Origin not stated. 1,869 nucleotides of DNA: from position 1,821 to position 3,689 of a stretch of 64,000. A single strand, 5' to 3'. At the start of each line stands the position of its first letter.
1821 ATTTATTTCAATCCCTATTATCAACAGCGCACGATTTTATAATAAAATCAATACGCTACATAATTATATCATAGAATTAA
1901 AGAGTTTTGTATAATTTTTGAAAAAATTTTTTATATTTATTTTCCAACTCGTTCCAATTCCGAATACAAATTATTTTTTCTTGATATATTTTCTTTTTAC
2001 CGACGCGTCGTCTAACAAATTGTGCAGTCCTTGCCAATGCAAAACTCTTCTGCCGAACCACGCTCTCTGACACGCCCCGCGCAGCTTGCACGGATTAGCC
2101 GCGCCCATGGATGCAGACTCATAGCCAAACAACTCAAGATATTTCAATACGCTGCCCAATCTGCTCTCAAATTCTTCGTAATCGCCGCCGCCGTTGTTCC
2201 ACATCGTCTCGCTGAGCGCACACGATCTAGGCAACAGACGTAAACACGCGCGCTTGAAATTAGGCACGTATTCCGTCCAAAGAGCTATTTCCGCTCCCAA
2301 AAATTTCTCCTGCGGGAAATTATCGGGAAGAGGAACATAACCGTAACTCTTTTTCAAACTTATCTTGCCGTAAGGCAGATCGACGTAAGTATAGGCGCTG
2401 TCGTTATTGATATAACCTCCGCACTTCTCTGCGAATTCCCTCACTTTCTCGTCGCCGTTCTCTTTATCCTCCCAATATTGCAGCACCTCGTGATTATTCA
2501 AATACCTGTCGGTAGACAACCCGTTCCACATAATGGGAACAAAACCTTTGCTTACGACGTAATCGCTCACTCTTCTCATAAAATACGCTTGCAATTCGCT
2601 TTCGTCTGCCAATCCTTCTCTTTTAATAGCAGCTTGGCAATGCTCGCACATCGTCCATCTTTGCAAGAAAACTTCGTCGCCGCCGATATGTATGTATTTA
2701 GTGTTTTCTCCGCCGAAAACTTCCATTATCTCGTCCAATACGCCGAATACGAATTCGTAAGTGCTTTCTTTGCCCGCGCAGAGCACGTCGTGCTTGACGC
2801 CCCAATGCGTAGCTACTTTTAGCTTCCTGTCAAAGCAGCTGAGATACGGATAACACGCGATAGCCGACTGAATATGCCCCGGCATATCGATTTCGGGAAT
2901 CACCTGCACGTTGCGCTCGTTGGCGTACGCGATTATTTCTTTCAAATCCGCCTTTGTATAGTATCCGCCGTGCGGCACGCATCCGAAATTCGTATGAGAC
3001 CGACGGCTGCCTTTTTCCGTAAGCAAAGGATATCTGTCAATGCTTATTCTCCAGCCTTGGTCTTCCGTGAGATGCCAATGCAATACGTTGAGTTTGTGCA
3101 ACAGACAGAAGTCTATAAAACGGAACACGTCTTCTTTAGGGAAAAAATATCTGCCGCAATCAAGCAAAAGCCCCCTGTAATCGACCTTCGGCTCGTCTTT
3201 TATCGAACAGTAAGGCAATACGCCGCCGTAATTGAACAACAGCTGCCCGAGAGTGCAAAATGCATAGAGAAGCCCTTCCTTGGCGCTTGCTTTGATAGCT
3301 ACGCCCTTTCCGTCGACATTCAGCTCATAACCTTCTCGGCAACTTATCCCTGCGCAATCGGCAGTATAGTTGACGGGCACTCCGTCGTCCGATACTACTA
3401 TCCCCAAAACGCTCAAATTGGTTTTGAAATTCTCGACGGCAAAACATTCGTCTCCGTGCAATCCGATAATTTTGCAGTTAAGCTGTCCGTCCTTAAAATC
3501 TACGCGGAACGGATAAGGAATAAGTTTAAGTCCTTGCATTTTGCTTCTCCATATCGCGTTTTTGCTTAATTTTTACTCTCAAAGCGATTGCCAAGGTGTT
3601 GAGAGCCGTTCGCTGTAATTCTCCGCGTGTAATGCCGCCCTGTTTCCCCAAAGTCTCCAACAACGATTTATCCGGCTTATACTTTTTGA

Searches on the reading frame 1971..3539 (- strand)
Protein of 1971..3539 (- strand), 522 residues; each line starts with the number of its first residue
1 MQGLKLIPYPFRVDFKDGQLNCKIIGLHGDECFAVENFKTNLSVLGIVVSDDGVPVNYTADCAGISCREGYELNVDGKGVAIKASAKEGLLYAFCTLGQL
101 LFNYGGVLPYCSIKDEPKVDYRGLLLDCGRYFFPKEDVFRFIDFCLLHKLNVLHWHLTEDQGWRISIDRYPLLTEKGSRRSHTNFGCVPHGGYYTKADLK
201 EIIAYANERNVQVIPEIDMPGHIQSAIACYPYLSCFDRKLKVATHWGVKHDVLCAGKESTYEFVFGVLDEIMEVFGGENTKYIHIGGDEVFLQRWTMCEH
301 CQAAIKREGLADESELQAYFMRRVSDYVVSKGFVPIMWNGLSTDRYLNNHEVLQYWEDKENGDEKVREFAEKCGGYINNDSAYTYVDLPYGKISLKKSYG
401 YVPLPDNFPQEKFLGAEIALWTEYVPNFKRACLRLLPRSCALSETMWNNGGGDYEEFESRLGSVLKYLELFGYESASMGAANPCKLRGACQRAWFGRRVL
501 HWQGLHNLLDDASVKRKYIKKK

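Call 72: search_protein_families(library=pfam, proteins=[window:1971-3539:-], max_evalue=0.00001)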
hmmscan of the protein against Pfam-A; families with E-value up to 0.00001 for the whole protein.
window:1971-3539:- (522 aa): 2 families
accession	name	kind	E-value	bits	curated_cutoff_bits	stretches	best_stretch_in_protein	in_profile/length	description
PF00728.28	Glyco_hydro_20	-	4.5e-93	312.8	22.3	1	120-449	2-347/348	Glycosyl hydrolase family 20, catalytic domain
PF02838.20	Glyco_hydro_20b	-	2e-08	35.5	26.1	1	6-115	4-123/124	Glycosyl hydrolase family 20, domain 2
